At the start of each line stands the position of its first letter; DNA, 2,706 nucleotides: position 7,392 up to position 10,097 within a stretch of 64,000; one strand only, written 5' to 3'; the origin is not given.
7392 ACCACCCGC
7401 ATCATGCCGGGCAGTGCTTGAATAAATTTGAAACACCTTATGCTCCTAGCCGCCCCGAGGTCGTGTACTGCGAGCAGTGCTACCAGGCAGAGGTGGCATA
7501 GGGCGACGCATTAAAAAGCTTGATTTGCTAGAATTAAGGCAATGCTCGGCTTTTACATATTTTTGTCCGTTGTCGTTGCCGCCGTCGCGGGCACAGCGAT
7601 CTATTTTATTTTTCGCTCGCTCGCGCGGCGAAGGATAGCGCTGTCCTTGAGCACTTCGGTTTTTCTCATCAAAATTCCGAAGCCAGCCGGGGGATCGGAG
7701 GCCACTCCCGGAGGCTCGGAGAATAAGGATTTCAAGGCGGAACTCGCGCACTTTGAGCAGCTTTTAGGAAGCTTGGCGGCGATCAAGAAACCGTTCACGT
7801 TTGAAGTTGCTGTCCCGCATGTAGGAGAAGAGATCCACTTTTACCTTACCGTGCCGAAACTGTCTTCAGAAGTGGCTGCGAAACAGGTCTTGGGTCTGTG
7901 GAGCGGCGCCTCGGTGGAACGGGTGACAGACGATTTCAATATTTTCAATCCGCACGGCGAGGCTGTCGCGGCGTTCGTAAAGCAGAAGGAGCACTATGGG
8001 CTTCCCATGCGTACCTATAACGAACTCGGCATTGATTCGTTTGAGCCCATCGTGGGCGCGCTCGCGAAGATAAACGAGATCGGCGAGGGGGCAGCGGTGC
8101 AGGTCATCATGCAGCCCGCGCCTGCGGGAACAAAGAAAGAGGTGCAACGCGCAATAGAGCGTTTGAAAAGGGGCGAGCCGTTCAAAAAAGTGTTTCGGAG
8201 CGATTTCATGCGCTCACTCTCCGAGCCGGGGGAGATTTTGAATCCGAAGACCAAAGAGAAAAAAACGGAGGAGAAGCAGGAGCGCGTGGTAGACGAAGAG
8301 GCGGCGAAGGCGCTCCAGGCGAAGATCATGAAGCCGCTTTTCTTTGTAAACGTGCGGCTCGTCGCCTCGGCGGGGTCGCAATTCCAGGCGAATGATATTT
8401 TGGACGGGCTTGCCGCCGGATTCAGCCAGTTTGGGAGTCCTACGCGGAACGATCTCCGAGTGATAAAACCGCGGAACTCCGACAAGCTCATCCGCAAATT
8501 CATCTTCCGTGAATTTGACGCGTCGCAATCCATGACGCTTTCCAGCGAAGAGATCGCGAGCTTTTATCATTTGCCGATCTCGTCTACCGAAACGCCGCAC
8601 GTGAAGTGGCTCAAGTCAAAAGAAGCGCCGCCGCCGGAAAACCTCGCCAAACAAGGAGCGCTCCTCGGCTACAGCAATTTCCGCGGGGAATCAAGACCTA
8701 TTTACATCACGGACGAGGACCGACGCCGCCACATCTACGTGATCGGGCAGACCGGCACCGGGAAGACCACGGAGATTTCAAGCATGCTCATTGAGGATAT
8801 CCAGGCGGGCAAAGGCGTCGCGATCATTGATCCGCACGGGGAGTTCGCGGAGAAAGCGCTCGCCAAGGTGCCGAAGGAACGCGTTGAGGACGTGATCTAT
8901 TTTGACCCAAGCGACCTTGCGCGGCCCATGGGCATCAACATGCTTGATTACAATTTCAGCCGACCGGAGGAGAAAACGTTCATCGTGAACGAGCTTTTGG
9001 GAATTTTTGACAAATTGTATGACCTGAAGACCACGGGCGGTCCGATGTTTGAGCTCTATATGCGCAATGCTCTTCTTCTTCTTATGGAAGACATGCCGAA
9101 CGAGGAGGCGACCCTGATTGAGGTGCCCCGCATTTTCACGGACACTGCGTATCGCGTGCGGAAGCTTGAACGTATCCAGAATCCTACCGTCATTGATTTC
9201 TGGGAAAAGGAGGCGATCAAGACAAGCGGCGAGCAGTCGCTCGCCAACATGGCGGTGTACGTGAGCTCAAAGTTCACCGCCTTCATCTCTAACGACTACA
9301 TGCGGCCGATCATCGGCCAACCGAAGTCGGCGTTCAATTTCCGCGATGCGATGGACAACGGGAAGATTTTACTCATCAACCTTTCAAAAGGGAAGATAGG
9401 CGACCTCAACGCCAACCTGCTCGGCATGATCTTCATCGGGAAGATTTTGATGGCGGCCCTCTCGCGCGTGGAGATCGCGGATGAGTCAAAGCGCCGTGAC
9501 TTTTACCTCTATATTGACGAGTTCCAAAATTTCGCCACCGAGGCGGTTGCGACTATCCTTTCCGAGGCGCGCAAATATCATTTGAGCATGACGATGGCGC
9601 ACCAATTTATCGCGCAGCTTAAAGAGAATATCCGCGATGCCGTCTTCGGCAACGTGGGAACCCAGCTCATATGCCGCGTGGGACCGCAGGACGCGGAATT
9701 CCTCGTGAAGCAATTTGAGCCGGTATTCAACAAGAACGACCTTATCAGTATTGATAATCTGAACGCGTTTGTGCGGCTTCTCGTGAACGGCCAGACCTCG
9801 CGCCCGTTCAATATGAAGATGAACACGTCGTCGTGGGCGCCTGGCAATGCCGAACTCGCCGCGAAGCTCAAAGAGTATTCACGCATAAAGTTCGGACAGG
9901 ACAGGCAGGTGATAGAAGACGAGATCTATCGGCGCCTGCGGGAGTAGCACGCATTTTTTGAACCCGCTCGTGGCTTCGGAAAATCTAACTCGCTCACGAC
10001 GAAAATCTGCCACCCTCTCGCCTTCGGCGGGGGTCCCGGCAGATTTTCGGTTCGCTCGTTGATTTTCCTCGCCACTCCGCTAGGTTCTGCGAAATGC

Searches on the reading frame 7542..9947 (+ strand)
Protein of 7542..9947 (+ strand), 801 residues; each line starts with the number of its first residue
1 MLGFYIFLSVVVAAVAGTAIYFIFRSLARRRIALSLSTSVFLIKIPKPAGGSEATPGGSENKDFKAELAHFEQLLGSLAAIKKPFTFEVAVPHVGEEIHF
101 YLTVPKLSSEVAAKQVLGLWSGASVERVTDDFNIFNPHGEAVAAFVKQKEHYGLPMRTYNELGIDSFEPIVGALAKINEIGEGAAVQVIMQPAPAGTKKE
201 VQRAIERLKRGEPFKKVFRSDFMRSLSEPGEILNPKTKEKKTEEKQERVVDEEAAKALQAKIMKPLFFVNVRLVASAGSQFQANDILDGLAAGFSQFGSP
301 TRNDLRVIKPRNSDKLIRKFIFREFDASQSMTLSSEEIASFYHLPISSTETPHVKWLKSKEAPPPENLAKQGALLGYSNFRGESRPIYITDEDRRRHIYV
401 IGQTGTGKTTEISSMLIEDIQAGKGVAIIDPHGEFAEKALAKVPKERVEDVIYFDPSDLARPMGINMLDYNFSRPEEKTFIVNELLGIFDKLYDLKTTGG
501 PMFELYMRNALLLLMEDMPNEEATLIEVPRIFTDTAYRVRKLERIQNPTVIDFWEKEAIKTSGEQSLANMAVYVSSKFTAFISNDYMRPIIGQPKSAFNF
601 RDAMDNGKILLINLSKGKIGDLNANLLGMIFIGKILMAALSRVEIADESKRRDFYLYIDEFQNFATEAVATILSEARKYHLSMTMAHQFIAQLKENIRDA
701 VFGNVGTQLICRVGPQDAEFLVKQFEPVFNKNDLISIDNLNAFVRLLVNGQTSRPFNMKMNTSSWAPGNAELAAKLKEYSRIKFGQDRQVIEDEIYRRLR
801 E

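Call 47: search_protein_families(library=pfam, proteins=[window:7542-9947:+], max_evalue=0.01)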
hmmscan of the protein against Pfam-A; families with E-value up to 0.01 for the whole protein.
window:7542-9947:+ (801 aa): 5 families
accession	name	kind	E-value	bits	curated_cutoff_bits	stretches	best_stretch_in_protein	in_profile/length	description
PF10412.15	TrwB_AAD_bind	-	3.6e-11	43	20.5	2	392-438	12-58/387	Type IV secretion-system coupling protein DNA-binding domain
PF01935.23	DUF87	-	2.2e-10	41.5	23.2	1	386-617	13-204/220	Helicase HerA, central domain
PF02534.20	T4SS-DNA_transf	-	9.3e-09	35.1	20.1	1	387-470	37-116/468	Type IV secretory system Conjugative DNA transfer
PF12696.13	TraG-D_C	-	9.9e-06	25.9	22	1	654-720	2-71/126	TraM recognition site of TraD and TraG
PF13401.12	AAA_22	-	0.00075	20.3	27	0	394-433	4-43/130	AAA domain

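Call 48: search_protein_families(library=ncbifam, proteins=[window:7542-9947:+], max_evalue=0.01)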
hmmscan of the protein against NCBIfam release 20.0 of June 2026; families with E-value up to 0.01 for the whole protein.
window:7542-9947:+ (801 aa): 10 families
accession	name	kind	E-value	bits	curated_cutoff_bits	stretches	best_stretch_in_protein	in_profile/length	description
NF045973.1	conju_CD1115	equivalog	3.9e-12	45.8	250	2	392-477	21-104/442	VirD4-like conjugal transfer protein, CD1115 family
TIGR03743.1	SXT_TraD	subfamily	9.1e-12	44.2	366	1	383-435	163-215/636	conjugative transfer system coupling protein TraD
NF041447.1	TrbC_conju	equivalog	1.1e-08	34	800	1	374-431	108-165/685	F-type conjugative transfer protein TrbC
NF053655.1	CedD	equivalog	1.2e-08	34.1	600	1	385-439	211-265/527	DNA-translocating ATPase CedD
TIGR03754.1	conj_TOL_TraD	equivalog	5e-06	25.3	647.55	1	383-434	168-219/643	type IV conjugative transfer system coupling protein TraD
NF045975.1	VirB4_plasma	equivalog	1.2e-05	23.2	590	1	398-437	518-557/894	Mbov_0397 family ICE element conjugal transfer ATPase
NF040819.1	helicase_HerA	equivalog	1.3e-05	24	970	1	390-449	151-211/561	DNA double-strand break repair helicase HerA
TIGR00929.1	VirB4_CagE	subfamily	1.4e-05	23.5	643.1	1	645-761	627-750/792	VirB4 family type IV secretion/conjugal transfer ATPase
TIGR02759.1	TraD_Ftype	equivalog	7.4e-05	21.7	521.35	0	391-438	172-219/566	type IV conjugative transfer system coupling protein TraD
TIGR02237.1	recomb_radB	equivalog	0.0031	17.4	172.4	0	400-515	17-133/210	DNA repair and recombination protein RadB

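Call 86: find_related_loci(query=window:7542-9947:+, collection=metagenome_contigs, flank=6000)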
Query window:7542-9947:+ (801 aa) in metagenome_contigs; peptide patterns used: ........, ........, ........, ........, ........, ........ (x = any residue, [..] = any of these).
291 stretches matched a pattern; 214 encode a relative of the query (tblastn E <= 1e-3); the best 80 are kept; 80 distinct loci.
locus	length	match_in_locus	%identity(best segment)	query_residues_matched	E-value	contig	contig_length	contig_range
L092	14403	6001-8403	97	1-801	0e+0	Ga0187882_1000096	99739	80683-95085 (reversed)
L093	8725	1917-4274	73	1-801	0e+0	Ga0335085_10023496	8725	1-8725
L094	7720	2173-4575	70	1-801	0e+0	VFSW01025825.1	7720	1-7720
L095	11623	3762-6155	70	6-801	0e+0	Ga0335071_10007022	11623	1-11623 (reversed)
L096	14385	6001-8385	71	1-801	0e+0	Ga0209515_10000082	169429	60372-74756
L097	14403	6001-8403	69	1-800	0e+0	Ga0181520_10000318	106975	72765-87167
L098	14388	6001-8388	69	1-800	0e+0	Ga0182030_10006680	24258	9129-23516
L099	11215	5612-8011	70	1-800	0e+0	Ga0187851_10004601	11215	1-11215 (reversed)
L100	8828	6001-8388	69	1-800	0e+0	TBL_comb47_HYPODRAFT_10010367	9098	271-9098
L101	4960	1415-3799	70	1-801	0e+0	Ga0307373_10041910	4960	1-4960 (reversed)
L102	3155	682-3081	69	1-800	0e+0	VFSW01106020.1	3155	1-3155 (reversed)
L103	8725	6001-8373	69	1-796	0e+0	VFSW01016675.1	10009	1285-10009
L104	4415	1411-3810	69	1-800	0e+0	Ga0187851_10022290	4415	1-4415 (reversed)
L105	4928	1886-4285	68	1-800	0e+0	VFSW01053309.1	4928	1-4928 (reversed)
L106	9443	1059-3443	69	1-800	0e+0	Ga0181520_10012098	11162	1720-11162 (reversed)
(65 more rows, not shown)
